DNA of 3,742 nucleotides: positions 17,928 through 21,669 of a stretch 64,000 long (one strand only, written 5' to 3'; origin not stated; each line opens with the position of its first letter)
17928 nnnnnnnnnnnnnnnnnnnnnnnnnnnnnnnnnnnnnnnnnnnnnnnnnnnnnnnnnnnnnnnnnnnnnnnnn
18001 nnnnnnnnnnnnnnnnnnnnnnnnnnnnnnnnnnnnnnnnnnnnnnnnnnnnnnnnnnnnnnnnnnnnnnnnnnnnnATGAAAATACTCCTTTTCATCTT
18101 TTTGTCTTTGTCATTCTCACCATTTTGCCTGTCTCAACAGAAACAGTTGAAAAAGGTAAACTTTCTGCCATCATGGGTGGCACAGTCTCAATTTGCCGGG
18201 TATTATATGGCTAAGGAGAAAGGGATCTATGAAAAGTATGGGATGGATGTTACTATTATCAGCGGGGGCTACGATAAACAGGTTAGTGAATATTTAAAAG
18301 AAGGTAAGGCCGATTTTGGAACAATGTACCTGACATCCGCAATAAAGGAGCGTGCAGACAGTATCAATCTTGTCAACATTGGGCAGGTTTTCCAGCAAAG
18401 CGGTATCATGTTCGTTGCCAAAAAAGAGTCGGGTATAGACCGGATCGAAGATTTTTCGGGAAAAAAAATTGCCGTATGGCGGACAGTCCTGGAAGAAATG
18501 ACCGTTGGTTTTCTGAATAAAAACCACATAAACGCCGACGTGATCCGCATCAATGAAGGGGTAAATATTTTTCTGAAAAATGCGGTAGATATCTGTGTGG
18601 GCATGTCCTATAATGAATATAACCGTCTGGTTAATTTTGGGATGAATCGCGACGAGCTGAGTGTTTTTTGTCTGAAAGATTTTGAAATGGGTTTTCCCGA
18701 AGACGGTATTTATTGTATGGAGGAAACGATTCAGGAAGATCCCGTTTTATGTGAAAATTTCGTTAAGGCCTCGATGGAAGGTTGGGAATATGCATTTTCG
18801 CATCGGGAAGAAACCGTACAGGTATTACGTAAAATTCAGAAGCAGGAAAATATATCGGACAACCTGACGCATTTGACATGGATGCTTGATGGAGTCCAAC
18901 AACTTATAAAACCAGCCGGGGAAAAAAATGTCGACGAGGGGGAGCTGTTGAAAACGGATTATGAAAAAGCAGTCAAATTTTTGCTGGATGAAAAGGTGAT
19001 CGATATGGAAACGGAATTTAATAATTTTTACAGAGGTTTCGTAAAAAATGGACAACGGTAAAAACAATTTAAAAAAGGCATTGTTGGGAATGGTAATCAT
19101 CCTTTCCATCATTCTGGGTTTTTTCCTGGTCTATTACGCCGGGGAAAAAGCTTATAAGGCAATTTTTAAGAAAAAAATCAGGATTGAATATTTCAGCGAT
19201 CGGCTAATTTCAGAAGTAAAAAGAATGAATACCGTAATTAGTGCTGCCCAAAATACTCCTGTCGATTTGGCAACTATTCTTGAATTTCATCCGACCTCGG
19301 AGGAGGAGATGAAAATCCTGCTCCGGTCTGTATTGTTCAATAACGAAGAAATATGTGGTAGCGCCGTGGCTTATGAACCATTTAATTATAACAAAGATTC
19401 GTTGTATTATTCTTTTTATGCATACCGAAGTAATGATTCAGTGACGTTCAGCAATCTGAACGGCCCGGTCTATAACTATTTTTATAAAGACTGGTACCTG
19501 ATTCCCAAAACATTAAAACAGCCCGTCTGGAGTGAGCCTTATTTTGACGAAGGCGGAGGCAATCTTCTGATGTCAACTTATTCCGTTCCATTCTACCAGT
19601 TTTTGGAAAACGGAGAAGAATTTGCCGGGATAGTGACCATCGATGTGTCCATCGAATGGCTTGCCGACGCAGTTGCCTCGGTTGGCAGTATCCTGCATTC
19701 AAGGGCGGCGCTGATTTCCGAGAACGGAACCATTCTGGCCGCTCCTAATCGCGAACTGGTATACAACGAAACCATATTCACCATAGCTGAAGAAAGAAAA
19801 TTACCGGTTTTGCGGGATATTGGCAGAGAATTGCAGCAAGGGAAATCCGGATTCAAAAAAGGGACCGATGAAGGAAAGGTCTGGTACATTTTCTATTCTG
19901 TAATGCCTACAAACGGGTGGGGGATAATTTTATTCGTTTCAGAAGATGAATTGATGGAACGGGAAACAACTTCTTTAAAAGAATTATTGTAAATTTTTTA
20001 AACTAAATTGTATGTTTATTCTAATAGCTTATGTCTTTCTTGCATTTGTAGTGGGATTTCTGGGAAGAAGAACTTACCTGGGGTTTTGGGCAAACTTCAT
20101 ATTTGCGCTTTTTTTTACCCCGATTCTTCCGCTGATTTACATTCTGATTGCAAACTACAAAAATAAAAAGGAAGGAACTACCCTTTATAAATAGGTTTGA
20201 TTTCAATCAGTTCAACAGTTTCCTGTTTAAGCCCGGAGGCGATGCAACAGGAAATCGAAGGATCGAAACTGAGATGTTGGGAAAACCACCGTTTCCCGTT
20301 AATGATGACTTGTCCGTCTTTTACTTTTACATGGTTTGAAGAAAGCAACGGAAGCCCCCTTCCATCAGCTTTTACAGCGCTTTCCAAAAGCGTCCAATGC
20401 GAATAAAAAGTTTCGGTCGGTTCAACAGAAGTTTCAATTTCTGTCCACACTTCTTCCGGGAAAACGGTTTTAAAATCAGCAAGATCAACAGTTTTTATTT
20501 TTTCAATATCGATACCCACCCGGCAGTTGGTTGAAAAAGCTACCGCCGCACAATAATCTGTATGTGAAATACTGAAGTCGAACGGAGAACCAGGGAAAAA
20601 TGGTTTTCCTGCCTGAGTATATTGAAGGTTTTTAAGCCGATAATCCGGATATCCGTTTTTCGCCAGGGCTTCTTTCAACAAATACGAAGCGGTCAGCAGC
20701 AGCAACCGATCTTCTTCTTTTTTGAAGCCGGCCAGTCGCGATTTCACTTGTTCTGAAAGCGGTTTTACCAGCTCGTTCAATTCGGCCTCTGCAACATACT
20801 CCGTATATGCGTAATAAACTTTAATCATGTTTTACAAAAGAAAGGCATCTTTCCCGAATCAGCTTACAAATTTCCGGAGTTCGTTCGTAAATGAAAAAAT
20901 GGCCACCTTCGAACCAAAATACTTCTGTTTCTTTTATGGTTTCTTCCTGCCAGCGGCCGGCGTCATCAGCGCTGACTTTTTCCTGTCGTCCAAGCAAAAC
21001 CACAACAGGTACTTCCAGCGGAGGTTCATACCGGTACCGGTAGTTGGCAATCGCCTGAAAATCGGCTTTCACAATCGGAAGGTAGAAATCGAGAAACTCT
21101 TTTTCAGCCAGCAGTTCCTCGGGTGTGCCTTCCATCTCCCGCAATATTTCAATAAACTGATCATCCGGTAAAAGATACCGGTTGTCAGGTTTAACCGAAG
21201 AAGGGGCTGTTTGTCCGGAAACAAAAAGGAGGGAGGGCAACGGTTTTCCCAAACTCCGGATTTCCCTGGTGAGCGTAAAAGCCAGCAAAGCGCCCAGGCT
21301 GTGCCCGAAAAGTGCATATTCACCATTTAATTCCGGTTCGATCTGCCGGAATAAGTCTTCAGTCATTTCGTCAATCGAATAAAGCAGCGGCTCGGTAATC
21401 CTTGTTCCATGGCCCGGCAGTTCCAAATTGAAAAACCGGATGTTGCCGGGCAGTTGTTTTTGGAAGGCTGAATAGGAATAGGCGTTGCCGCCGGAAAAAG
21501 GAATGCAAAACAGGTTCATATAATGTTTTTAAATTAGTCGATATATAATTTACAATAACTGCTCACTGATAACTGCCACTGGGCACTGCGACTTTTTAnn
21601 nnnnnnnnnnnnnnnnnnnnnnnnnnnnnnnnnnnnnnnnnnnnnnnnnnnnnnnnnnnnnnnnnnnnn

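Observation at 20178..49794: ~29.6-kb NRPS/PKS operon predicted to make a lipo-heptapeptide with one inserted ketide unit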

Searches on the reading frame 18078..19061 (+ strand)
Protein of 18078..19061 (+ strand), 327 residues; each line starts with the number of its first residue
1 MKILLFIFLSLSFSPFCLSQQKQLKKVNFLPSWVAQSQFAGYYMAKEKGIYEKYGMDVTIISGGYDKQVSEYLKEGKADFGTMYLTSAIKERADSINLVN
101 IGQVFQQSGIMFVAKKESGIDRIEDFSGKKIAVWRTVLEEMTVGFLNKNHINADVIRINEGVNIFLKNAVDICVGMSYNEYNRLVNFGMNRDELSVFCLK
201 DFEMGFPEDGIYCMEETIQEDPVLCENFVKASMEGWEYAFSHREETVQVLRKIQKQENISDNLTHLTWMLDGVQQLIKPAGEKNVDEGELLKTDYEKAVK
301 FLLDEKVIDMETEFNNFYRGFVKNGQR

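Call 8: search_protein_families(library=pfam, proteins=[window:18078-19061:+])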
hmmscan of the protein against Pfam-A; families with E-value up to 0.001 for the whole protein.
window:18078-19061:+ (327 aa): 1 family
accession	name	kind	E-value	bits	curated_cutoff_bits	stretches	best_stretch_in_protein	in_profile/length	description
PF09084.16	NMT1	-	6.7e-37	127.9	20.5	1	37-245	2-215/216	NMT1/THI5 like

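Call 31: search_protein_families(library=ncbifam, proteins=[window:18078-19061:+])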
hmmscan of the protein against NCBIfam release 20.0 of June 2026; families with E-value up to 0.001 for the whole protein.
window:18078-19061:+ (327 aa): 3 families
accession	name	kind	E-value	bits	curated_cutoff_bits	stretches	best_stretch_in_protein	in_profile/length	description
TIGR01728.1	SsuA_fam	subfamily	3.1e-14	52.9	163.5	1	43-270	15-249/290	aliphatic sulfonate ABC transporter substrate-binding protein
NF040735.1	SBP_SaoX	equivalog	0.00018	20.7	300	0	43-139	19-110/330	ABC transporter substrate-binding subunit SaoX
TIGR02122.1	TRAP_TAXI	subfamily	0.00033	19.6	84.35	1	50-133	54-146/320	TAXI family TRAP transporter solute-binding subunit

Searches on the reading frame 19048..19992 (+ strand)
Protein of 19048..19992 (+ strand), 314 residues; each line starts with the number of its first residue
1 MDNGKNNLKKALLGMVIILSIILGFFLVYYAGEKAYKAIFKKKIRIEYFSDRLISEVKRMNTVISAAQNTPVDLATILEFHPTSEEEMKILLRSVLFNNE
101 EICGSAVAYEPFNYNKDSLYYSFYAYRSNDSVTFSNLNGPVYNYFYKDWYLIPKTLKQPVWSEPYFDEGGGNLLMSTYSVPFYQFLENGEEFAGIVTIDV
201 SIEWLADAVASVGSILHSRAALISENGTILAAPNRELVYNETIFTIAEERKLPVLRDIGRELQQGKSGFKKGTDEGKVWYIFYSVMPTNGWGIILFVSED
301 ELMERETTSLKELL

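Call 8: search_protein_families(library=pfam, proteins=[window:19048-19992:+])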
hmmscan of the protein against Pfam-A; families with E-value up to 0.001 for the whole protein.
window:19048-19992:+ (314 aa): 3 families
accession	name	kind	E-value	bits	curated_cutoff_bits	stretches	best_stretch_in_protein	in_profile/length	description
PF22673.2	MCP-like_PDC_1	-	2.4e-26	92.8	27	1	91-206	4-112/113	Methyl-accepting chemotaxis protein-like, first PDC sensor domain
PF02743.24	dCache_1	-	1.5e-14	54.6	45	1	92-294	57-238/240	Cache domain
PF22572.2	GPR158_179_EC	-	0.00016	22.7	28.1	1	161-203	2-48/96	GPR158/179 extracellular domain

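Call 31: search_protein_families(library=ncbifam, proteins=[window:19048-19992:+])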
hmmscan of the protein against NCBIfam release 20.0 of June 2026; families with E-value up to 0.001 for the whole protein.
window:19048-19992:+ (314 aa): 0 families

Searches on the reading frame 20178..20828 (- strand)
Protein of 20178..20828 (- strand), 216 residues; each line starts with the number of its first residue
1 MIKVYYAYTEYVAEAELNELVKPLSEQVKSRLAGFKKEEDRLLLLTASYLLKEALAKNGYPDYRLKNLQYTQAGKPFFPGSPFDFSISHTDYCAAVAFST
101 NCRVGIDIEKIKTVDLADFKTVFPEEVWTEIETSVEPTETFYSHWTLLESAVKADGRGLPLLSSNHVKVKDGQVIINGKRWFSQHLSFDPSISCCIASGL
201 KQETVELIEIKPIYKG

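Call 4: search_protein_families(library=pfam, proteins=[window:20178-20828:-])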
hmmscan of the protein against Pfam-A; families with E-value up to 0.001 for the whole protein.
window:20178-20828:- (216 aa): 2 families
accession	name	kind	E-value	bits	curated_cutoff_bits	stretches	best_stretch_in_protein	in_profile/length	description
PF01648.25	ACPS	-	1.4e-11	44.8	25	1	103-161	1-67/111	4'-phosphopantetheinyl transferase superfamily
PF22624.1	AASDHPPT_N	-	0.00014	22.5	27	1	15-97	8-96/100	4'-phosphopantetheinyl transferase, N-terminal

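Call 11: find_encoding_contigs(protein=window:20178-20828:-, flank=10000, max_places=6)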
Protein window:20178-20828:- (216 aa): no gene with exactly this product is on record in the collection.

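Call 31: search_protein_families(library=ncbifam, proteins=[window:20178-20828:-])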
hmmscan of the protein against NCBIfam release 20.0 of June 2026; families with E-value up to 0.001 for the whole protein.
window:20178-20828:- (216 aa): 4 families
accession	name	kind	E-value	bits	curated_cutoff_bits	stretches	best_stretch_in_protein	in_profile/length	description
NF042922.1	4PPT_HetI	equivalog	9.6e-11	41.4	370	1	13-170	29-194/235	4'-phosphopantetheinyl transferase HetI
NF007676.0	PRK10351.1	equivalog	3.2e-09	36.7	174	1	65-157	48-145/195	4'-phosphopantetheinyl transferase AcpT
NF047349.1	4PPT_AusB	equivalog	1.3e-08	34.5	225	1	85-200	83-192/205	aureusimine biosynthesis 4'-phosphopantetheinyl transferase AusB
TIGR00556.1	pantethn_trn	domain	4.4e-06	26.8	45.35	1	102-176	3-82/128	phosphopantetheine--protein transferase domain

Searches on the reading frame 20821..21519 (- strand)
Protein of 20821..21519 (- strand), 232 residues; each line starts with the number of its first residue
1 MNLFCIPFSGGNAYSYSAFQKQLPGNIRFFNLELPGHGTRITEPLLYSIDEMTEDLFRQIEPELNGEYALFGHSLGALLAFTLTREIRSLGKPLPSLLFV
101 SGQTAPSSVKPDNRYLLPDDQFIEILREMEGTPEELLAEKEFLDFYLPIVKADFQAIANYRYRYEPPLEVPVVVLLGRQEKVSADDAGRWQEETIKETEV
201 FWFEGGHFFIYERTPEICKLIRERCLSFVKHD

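Call 4: search_protein_families(library=pfam, proteins=[window:20821-21519:-])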
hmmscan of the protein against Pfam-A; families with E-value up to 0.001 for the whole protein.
window:20821-21519:- (232 aa): 5 families
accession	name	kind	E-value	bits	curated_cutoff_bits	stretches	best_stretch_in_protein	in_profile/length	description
PF00975.26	Thioesterase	-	1.8e-45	156.4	26.4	1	2-223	2-224/226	Thioesterase domain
PF12697.13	Abhydrolase_6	-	1.1e-10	43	26.3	1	11-213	9-210/217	Alpha/beta hydrolase family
PF03959.19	FSH1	-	1.3e-05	25.5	21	1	68-209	103-201/211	Serine hydrolase (FSH1)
PF00561.26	Abhydrolase_1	-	2.6e-05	24.5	25.8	0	11-102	11-102/245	alpha/beta hydrolase fold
PF12146.15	Hydrolase_4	-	0.00099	18.9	27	0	26-86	31-96/239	Serine aminopeptidase, S33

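Call 31: search_protein_families(library=ncbifam, proteins=[window:20821-21519:-])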
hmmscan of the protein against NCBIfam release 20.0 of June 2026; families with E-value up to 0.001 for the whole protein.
window:20821-21519:- (232 aa): 7 families
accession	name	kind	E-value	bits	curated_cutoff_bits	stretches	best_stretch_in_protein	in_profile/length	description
NF051488.1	bifunc_PcaDC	exception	2e-07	30.5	390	1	16-84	28-96/375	bifunctional 3-oxoadipate enol-lactonase/4-carboxymuconolactone decarboxylase PcaDC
NF011457.0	PRK14875.1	equivalog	5.6e-07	28.8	307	1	10-86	142-218/372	acetoin dehydrogenase dihydrolipoyllysine-residue acetyltransferase subunit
TIGR03695.1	menH_SHCHC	equivalog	1.8e-06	27.6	208.55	1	11-101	13-103/252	2-succinyl-6-hydroxy-2,4-cyclohexadiene-1-carboxylate synthase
TIGR03056.1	bchO_mg_che_rel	equivalog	2.1e-05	23.7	172.55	1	10-85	38-114/278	alpha/beta fold hydrolase BchO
TIGR01738.1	bioH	equivalog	7.8e-05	22.4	206.95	0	12-84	16-83/245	pimeloyl-ACP methyl ester esterase BioH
NF058580.1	lipase_V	equivalog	0.0001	22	300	0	170-215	183-228/230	EstV family lipase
TIGR02427.1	protocat_pcaD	equivalog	0.0003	20.3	255.85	0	16-85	29-98/251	3-oxoadipate enol-lactonase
